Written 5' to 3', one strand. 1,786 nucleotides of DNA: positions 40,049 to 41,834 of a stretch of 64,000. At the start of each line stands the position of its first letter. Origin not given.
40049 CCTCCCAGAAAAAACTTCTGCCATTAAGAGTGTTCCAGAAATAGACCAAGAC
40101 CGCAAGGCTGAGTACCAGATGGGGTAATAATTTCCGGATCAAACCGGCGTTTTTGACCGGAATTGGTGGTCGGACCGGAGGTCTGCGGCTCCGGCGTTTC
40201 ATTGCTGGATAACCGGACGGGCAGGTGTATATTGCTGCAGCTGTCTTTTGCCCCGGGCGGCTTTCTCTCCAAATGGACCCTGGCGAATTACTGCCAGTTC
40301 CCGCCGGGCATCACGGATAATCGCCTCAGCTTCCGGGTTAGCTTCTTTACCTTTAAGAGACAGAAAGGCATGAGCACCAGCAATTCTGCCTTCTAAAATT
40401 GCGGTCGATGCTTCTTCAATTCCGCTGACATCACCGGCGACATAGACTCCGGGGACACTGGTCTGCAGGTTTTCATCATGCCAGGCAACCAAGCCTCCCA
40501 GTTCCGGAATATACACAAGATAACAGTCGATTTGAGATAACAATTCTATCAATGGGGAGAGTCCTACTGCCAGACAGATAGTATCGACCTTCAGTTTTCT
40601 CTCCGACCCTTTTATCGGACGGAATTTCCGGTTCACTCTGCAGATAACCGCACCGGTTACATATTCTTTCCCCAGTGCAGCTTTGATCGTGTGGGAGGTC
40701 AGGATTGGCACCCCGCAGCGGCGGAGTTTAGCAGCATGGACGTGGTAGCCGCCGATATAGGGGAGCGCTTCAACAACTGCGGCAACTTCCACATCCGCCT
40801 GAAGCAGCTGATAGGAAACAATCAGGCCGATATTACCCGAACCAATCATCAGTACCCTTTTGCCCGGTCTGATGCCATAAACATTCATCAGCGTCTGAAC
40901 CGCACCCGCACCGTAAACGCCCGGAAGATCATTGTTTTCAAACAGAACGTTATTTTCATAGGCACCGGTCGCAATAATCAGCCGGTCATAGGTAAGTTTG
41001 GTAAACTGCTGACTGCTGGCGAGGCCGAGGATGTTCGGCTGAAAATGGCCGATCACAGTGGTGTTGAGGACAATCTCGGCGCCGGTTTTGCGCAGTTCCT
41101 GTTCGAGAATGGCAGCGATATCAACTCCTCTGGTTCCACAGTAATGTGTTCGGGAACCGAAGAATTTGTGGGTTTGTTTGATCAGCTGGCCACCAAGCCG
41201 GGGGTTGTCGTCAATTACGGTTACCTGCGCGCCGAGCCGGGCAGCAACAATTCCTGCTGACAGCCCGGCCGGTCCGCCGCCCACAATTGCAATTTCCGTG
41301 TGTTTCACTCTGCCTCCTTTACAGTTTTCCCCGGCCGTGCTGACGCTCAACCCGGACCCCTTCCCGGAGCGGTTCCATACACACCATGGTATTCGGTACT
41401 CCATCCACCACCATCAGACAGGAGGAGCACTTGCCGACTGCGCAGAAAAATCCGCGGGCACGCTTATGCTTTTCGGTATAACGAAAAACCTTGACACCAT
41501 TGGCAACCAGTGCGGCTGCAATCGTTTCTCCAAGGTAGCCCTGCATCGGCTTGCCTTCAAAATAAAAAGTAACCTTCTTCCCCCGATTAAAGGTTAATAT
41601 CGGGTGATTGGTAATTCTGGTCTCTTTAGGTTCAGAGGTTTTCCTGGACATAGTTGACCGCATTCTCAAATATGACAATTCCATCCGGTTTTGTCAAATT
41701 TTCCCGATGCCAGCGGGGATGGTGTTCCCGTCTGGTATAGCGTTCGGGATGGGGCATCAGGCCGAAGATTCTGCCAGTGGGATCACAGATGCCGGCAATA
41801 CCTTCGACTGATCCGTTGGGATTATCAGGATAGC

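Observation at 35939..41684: Lipid-linked sugar module: lpxB, DPPR-synthase-like UbiA prenyltransferase and a convergent YfhO/GT-C membrane protein, then a 2Fe-2S + FAD oxidoreductase pair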

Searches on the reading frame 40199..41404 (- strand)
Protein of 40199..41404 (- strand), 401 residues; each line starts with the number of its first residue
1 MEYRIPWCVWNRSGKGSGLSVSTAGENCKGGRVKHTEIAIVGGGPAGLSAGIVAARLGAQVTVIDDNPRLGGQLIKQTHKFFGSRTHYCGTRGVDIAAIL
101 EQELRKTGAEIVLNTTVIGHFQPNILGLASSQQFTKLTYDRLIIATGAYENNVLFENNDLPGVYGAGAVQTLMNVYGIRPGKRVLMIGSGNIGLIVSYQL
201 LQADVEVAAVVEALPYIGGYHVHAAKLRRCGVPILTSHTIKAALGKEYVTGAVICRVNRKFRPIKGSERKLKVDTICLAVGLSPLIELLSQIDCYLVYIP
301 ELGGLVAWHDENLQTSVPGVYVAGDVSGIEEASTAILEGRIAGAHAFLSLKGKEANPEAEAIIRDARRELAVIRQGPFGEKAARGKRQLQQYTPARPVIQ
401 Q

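Call 3: search_protein_families(library=pfam, proteins=[window:40199-41404:-], max_evalue=0.01)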
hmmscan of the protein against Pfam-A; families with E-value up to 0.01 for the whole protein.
window:40199-41404:- (401 aa): 14 families
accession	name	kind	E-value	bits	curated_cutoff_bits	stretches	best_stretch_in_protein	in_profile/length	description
PF07992.20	Pyr_redox_2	-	2.4e-34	119.5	26.1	1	37-339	2-291/291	Pyridine nucleotide-disulphide oxidoreductase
PF00070.33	Pyr_redox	-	4.7e-12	46.7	22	1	38-72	2-36/82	Pyridine nucleotide-disulphide oxidoreductase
PF13738.12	Pyr_redox_3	-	2e-10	40.8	30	2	40-74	2-36/305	Pyridine nucleotide-disulphide oxidoreductase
PF12831.13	FAD_oxidored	-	3.6e-10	40.1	27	1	38-79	2-43/416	FAD dependent oxidoreductase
PF13450.12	NAD_binding_8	-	4.4e-10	40.1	21.9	1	40-89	1-47/68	NAD(P)-binding Rossmann-like domain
PF01266.30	DAO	-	4.6e-09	36.7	27.9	1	38-72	2-37/353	FAD dependent oxidoreductase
PF03486.20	HI0933_like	-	2e-08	34.4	50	1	37-74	2-39/244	HI0933-like protein Rossmann domain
PF01262.27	AlaDh_PNT_C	-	2.2e-07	31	23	1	32-76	22-69/214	Alanine dehydrogenase/PNT, C-terminal domain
PF01134.28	GIDA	-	5.1e-06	26.2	22.1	1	38-76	2-29/391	Glucose inhibited division protein A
PF00890.30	FAD_binding_2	-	5.4e-05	23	20.4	1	38-74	2-38/414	FAD binding domain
PF01494.25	FAD_binding_3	-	7.1e-05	22.6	22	1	36-66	2-32/349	FAD binding domain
PF01946.23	Thi4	-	0.00015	21.5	26.2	1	35-72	17-55/235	Thi4 family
PF13241.12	NAD_binding_7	-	0.0052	17.8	22.1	0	33-76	5-49/104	Putative NAD(P)-binding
PF03721.20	UDPG_MGDP_dh_N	-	0.0055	16.7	27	0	37-68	2-33/187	UDP-glucose/GDP-mannose dehydrogenase family, NAD binding domain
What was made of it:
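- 40199..41308 (-): NAD(P)H/FAD two-Rossmann flavoprotein of the SoxA-alpha N-terminal / HcnB / PH1363 type, 369 aa. Its stop overlaps the YfhO start (ATGA). Pyr_redox_2 119.5 bits (call 3).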

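Call 4: search_protein_families(library=ncbifam, proteins=[window:40199-41404:-], max_evalue=0.01)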
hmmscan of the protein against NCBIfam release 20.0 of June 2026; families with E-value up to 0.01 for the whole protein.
window:40199-41404:- (401 aa): 103 families (the best 25 are shown)
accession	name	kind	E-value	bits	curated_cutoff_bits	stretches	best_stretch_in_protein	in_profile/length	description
TIGR01372.1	soxA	subfamily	8.1e-43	146.4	1164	1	32-365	165-497/996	sarcosine oxidase subunit alpha family protein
TIGR01292.1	TRX_reduct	equivalog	2.4e-23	82.4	343.45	1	37-345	2-295/300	thioredoxin-disulfide reductase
NF009410.0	PRK12771.1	subfamily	3.8e-19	68.7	516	2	37-74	140-177/566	NAD(P)-binding protein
TIGR01350.1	lipoamide_DH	equivalog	6.8e-18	64.6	408.8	2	126-347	119-330/461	dihydrolipoyl dehydrogenase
NF009409.0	PRK12770.1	subfamily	1e-17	64.2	343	1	34-349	17-351/360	putative glutamate synthase subunit beta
TIGR03140.1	AhpF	equivalog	8.9e-17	60.8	502.9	1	33-346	210-504/515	alkyl hydroperoxide reductase subunit F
NF009454.0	PRK12814.1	equivalog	1.3e-15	56.9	916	2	37-193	195-335/657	putative NADPH-dependent glutamate synthase small subunit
TIGR01318.1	gltD_gamma_fam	subfamily_domain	6.4e-14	51.4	482.95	2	35-81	141-187/467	glutamate synthase, small subunit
NF045599.1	bili_reduct_long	exception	1.6e-13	49.8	750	1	35-298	381-615/641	bilirubin reductase, long form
TIGR01316.1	gltA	equivalog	3.9e-13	49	471.75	2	34-175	132-256/449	NADPH-dependent glutamate synthase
TIGR01317.1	GOGAT_sm_gam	subfamily_domain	5.5e-13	48.6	447.7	2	36-76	144-184/485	glutamate synthase small subunit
NF003585.0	PRK05249.1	equivalog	6e-13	48.2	465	2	132-349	132-336/464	Si-specific NAD(P)(+) transhydrogenase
TIGR03143.1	AhpF_homolog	hypoth_equivalog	2e-12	46.5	687.65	1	38-346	7-304/555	putative alkyl hydroperoxide reductase F subunit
NF005883.0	PRK07845.1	equivalog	2.2e-12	46.7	479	2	35-72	2-38/466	NAD(P)H-quinone dehydrogenase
NF009408.0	PRK12769.1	equivalog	4.3e-12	45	1003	2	36-86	328-378/659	formate-dependent uric acid utilization protein AegA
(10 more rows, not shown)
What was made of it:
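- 40199..41308 (-): TIGR01372 soxA gives 146 bits over profile positions 165-497 (call 4).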

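Call 9: search_solved_structures(query=window:40199-41404:-, max_evalue=0.00001, show_alignments=1)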
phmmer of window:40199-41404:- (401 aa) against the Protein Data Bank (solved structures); distinct sequences matched with E-value up to 0.00001: 64 (the best 60 are shown).
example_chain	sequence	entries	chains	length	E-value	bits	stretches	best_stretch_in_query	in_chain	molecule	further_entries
2gag_A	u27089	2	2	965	7.5e-21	78.1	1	35-346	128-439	heterotetrameric sarcosine oxidase alpha-subunit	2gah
1vrq_A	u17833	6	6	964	2.1e-20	76.6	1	34-354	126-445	Sarcosine oxidase alpha subunit | Subunit alpha of sarcosine oxidase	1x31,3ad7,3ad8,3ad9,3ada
7jyp_A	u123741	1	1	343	8.8e-18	68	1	27-346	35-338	Thioredoxin reductase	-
1y56_A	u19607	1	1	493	5.9e-17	65.3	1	36-190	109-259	hypothetical protein PH1363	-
9n5u_A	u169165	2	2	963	7.7e-15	58.3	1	37-363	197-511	NfnA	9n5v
3r9u_A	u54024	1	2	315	1.7e-12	50.6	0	37-76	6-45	Thioredoxin reductase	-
3cty_A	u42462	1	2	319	2.3e-12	50.2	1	35-339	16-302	Thioredoxin reductase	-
31lc_A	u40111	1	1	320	7.3e-12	48.5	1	34-328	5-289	Thioredoxin reductase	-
3ab1_A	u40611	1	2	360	7.6e-12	48.4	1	37-351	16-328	Ferredoxin--NADP reductase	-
5xhu_A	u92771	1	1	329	9.4e-12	48.1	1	37-360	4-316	Ferredoxin--NADP reductase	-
6bwt_A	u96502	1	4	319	1.8e-11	47.2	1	33-328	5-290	Thioredoxin reductase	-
5jca_L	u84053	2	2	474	2.7e-11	46.6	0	26-207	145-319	NADH-dependent Ferredoxin:NADP Oxidoreductase (NfnI) subunit alpha | NADH-dependent Ferredoxin:NADP Oxidoreductase subunit alpha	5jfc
4gcm_A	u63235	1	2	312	3.5e-11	46.2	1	37-346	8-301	Thioredoxin reductase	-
7e52_A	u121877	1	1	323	5.6e-11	45.6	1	34-328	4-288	Thioredoxin reductase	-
4jnq_A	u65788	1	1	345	1.4e-10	44.3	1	33-346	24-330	Thioredoxin reductase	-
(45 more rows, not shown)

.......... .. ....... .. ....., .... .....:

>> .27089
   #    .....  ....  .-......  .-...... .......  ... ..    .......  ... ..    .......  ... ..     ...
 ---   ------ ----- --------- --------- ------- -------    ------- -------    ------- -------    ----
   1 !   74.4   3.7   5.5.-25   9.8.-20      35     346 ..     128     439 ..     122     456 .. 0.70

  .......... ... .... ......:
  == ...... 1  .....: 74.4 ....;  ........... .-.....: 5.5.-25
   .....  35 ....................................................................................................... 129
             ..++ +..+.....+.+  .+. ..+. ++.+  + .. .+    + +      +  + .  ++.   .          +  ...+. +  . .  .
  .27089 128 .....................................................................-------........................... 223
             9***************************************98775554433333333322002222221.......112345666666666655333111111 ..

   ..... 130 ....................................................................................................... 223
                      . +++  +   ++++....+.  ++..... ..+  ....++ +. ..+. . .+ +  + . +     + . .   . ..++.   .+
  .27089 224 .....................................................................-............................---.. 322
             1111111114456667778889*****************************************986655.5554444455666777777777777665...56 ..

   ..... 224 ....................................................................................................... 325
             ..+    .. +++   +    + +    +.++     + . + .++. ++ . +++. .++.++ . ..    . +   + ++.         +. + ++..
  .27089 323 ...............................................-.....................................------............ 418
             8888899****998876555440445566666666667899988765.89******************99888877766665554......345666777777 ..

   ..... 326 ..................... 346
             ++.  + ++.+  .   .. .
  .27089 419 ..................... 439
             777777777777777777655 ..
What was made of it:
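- On SoxA-alpha-N / HcnAB / PDH1-alpha type electron-transfer module: PDB matches 2gag_A, 1vrq_A and 1y56_A (call 9).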

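Call 41: find_homologous_proteins(query=window:40199-41308:-, max_evalue=1e-10)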
Query window:40199-41308:- (369 aa): 7853 proteins with E <= 1e-10 among 8000 candidates; the best 120 are listed.
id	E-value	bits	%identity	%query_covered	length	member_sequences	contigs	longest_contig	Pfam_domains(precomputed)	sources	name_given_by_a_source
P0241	2.8e-234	795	97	100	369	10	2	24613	PF01266.31,PF13450.13,PF07992.21,PF00070.34,PF13738.13,PF03486.21,PF01262.28,PF01134.29,PF12831.14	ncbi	ncbi:MAG: FAD-dependent oxidoreductase [candidate division WOR-3 bacterium]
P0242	6.5e-204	695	85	98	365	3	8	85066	PF01266.31,PF13450.13,PF00890.31,PF07992.21,PF00070.34,PF13738.13,PF03486.21,PF01262.28,PF01134.29,PF01494.26,PF12831.14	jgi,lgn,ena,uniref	uniref:FAD-dependent oxidoreductase n=1 Tax=candidate division WOR-3 bacterium TaxID=2052148 RepID=A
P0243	2.0e-203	693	86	98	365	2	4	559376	PF01266.31,PF13450.13,PF00890.31,PF07992.21,PF00070.34,PF13738.13,PF03486.21,PF01262.28,PF01134.29,PF01494.26,PF12831.14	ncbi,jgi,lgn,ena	ncbi:MAG: NAD(P)/FAD-dependent oxidoreductase [candidate division WOR-3 bacterium]|jgi:sarcosine oxi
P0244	4.9e-199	679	84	98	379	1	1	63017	PF01266.31,PF13450.13,PF07992.21,PF00070.34,PF13738.13,PF03486.21,PF01494.26,PF12831.14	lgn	-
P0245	1.6e-190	651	82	97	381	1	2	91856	PF01266.31,PF13450.13,PF00890.31,PF07992.21,PF00070.34,PF13738.13,PF03486.21,PF01262.28,PF01494.26,PF12831.14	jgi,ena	jgi:sarcosine oxidase subunit alpha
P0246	3.1e-190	650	82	97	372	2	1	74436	PF01266.31,PF13450.13,PF00890.31,PF07992.21,PF00070.34,PF13738.13,PF03486.21,PF01262.28,PF01494.26,PF12831.14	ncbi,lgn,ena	-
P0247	7.1e-189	646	80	97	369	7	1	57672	PF01266.31,PF13450.13,PF00890.31,PF07992.21,PF00070.34,PF13738.13,PF03486.21,PF01262.28,PF01134.29,PF01494.26,PF12831.14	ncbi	ncbi:MAG: NAD(P)/FAD-dependent oxidoreductase [candidate division WOR-3 bacterium]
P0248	1.3e-187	641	82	97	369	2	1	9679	PF01266.31,PF13450.13,PF00890.31,PF07992.21,PF00070.34,PF13738.13,PF03486.21,PF01262.28,PF01134.29,PF01494.26,PF12831.14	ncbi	-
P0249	1.6e-184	631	79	98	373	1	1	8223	PF01266.31,PF13450.13,PF00890.31,PF07992.21,PF00070.34,PF13738.13,PF03486.21,PF01134.29,PF01494.26,PF12831.14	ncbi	ncbi:MAG: NAD(P)/FAD-dependent oxidoreductase [bacterium]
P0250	1.7e-179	615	78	94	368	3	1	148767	PF01266.31,PF13450.13,PF07992.21,PF00070.34,PF13738.13,PF03486.21,PF01134.29,PF12831.14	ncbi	-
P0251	1.9e-175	601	76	94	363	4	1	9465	PF01266.31,PF13450.13,PF00890.31,PF07992.21,PF00070.34,PF13738.13,PF03486.21,PF01262.28,PF01134.29,PF12831.14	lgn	-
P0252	1.2e-174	599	74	97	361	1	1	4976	PF01266.31,PF13450.13,PF07992.21,PF00070.34,PF13738.13,PF03486.21,PF12831.14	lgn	-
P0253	1.5e-174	598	75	95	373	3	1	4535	PF01266.31,PF13450.13,PF00890.31,PF07992.21,PF00070.34,PF13738.13,PF03486.21,PF01134.29,PF12831.14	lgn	-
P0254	7.6e-174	596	74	97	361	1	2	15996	PF01266.31,PF13450.13,PF07992.21,PF00070.34,PF13738.13,PF03486.21,PF12831.14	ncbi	ncbi:MAG: FAD-dependent oxidoreductase [candidate division WOR-3 bacterium]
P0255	2.8e-173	594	75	95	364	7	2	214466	PF01266.31,PF13450.13,PF00890.31,PF07992.21,PF00070.34,PF13738.13,PF03486.21,PF01262.28,PF01134.29,PF12831.14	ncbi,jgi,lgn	-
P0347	3.9e-148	512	63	97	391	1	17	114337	PF01266.31,PF13450.13,PF00890.31,PF07992.21,PF00070.34,PF13738.13,PF03486.21,PF01262.28,PF01134.29,PF01494.26,PF12831.14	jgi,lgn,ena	jgi:sarcosine oxidase subunit alpha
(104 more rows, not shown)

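Call 43: find_encoding_contigs(protein=P0347, flank=8000, max_places=2)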
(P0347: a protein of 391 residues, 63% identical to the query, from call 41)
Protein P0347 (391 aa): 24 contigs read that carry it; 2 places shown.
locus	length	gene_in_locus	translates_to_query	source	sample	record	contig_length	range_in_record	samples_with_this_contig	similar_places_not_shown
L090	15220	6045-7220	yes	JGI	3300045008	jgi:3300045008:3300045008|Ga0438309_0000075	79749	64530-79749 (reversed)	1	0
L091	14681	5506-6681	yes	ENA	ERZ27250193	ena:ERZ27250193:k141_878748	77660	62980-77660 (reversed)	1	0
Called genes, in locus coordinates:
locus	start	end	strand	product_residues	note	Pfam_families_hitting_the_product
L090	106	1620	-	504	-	PF01875:Memo, PF01871:AMMECR1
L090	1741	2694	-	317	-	PF01869:BcrAD_BadFG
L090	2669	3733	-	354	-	PF09989:DUF2229, PF06050:HGD-D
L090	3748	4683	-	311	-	PF09989:DUF2229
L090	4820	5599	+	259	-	PF13507:GATase_5, PF07685:GATase_3 (weak)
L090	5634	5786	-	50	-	-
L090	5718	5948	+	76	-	PF13510:Fer2_4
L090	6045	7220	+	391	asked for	PF00070:Pyr_redox (faint), PF00890:FAD_binding_2 (weak), PF01134:GIDA (weak), PF01266:DAO (weak), PF03486:HI0933_like (weak), PF07992:Pyr_redox_2, PF12831:FAD_oxidored, PF13450:NAD_binding_8, +3 more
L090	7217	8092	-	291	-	PF01040:UbiA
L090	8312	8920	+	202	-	PF00665:rve, PF13683:rve_3, PF13333:rve_2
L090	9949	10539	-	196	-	PF01725:Ham1p_like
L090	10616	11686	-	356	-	PF00483:NTP_transferase, PF12804:NTP_transf_3 (faint), PF22640:ManC_GMP_beta-helix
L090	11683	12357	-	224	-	PF11306:DUF3108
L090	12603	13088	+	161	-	PF05103:DivIVA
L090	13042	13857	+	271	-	PF01048:PNP_UDP_1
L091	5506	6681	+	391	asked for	PF00070:Pyr_redox (faint), PF00890:FAD_binding_2 (weak), PF01134:GIDA (weak), PF01266:DAO (weak), PF03486:HI0933_like (weak), PF07992:Pyr_redox_2, PF12831:FAD_oxidored, PF13450:NAD_binding_8, +3 more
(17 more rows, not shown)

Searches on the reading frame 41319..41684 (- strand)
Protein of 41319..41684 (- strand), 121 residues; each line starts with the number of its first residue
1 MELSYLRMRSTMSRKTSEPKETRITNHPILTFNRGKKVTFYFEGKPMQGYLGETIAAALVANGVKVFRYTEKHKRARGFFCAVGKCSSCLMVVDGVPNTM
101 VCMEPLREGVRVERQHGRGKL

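Call 3: search_protein_families(library=pfam, proteins=[window:41319-41684:-], max_evalue=0.01)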
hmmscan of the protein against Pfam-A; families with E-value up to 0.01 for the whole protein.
window:41319-41684:- (121 aa): 1 family
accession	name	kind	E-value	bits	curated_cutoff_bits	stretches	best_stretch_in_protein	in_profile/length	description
PF13510.11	Fer2_4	-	6e-29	100.4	22.8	1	36-116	2-81/82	2Fe-2S iron-sulfur cluster binding domain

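Call 4: search_protein_families(library=ncbifam, proteins=[window:41319-41684:-], max_evalue=0.01)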
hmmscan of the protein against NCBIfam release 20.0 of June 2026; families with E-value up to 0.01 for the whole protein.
window:41319-41684:- (121 aa): 3 families
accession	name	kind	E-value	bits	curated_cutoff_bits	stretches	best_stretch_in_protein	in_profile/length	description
TIGR01372.1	soxA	subfamily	5e-12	44.4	1164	1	33-113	13-97/996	sarcosine oxidase subunit alpha family protein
NF010071.0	PRK13552.1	equivalog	0.0077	15.5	264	0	71-102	47-77/241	fumarate reductase iron-sulfur subunit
NF009052.0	PRK12386.1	equivalog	0.0079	15.3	256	1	49-105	21-76/255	succinate dehydrogenase/fumarate reductase iron-sulfur subunit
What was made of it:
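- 41319..41651 (-): Small 2Fe-2S protein (Fer2_4), 110 aa, with four Cys spaced C-x4-C-x2-C-x12-C. Fer2_4 100.4 bits (call 3). soxA N-terminal region 44 bits (call 4).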
